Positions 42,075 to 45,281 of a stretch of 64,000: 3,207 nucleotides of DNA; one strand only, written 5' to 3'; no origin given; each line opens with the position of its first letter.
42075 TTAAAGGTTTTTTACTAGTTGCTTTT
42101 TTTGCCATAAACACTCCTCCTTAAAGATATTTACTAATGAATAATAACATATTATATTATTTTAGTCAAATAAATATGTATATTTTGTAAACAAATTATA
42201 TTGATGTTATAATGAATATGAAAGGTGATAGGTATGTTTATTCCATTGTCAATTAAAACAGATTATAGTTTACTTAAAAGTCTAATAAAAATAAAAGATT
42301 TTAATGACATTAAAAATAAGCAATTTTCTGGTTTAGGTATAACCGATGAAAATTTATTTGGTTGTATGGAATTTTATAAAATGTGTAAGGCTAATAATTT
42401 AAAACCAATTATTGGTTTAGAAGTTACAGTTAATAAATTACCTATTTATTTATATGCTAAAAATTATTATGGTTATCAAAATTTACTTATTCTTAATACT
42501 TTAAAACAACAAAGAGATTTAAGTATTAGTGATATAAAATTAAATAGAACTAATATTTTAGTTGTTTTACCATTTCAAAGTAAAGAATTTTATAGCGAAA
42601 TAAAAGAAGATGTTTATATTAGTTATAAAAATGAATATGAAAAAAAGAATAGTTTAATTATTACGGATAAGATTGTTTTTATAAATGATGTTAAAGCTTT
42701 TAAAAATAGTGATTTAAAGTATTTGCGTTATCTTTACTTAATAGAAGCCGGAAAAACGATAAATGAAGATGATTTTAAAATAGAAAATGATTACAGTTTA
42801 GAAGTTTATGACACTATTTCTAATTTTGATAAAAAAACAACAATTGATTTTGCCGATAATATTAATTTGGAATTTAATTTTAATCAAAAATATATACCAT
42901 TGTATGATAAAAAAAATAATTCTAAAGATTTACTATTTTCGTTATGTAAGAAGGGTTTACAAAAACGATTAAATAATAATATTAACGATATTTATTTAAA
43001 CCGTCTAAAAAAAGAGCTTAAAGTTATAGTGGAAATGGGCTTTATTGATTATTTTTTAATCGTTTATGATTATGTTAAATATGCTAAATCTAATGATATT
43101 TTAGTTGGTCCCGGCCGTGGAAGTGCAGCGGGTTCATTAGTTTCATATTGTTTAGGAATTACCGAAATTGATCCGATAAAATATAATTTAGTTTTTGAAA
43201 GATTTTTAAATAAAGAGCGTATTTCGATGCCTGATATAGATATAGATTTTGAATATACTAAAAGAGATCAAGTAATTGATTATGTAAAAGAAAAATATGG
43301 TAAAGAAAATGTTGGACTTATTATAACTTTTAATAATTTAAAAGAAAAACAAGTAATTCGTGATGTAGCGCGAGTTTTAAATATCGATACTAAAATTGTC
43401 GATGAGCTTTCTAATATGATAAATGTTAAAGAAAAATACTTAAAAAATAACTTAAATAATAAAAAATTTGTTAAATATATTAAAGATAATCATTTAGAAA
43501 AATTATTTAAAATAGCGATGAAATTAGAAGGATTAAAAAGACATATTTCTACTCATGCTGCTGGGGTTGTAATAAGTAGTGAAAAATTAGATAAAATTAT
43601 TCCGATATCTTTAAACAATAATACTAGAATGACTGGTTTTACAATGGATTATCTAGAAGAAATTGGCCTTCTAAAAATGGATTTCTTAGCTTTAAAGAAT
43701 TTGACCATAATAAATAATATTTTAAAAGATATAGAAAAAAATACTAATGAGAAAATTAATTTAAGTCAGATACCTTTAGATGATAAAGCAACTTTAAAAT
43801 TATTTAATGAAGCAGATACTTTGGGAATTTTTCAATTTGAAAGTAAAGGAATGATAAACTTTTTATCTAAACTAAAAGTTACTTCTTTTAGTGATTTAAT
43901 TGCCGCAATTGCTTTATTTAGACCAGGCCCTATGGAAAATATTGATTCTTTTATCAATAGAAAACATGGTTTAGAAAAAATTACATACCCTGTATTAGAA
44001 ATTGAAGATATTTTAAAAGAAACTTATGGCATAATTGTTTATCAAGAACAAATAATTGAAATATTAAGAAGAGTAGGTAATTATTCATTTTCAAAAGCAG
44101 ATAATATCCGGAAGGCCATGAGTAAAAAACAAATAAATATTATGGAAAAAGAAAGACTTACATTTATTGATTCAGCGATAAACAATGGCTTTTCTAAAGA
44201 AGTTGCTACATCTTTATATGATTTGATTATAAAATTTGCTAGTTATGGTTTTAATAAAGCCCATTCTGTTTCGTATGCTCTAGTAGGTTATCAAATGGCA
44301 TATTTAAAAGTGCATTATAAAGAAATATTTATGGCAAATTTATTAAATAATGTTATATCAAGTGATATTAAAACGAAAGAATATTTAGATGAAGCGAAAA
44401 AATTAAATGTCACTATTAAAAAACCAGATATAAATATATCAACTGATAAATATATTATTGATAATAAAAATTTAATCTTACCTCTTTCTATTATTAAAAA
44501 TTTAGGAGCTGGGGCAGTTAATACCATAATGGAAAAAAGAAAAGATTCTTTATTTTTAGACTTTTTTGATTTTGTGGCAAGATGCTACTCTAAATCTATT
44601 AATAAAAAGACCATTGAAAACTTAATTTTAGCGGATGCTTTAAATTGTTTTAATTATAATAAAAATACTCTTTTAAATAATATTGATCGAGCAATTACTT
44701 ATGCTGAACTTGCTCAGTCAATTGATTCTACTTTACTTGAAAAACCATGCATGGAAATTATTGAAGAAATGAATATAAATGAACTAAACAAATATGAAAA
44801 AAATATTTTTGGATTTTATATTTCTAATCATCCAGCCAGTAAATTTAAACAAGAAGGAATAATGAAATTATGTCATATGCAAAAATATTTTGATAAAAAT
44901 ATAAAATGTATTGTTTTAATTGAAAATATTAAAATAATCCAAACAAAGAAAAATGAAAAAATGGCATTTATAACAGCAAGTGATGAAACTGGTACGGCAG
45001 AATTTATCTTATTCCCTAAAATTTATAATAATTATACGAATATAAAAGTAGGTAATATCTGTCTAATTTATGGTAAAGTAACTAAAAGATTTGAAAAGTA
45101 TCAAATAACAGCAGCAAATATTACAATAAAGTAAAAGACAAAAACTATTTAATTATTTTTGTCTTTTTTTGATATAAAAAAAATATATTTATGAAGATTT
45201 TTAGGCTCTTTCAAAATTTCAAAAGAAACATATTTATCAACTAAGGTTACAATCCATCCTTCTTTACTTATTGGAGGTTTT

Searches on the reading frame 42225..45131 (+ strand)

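Call 42: search_protein_families(library=pfam, proteins=[window:42225-45131:+], max_evalue=0.00001)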
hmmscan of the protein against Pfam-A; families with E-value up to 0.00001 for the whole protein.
window:42225-45131:+ (969 aa): 5 families
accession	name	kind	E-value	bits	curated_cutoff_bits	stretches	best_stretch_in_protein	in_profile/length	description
PF07733.18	DNA_pol3_alpha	-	6.6e-100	334.5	23.9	1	237-489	3-260/260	Bacterial DNA polymerase III alpha NTPase domain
PF17657.6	DNA_pol3_finger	-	2e-60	203.3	22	1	492-655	1-166/166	Bacterial DNA polymerase III alpha subunit finger domain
PF14579.12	HHH_6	-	1.4e-21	76.9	25.6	1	729-816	2-90/90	Helix-hairpin-helix motif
PF02811.25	PHP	-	1.8e-15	58.1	26.4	1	10-97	4-98/164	PHP domain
PF01336.31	tRNA_anti-codon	-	6.9e-10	39.2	27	1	903-968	11-74/75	OB-fold nucleic acid binding domain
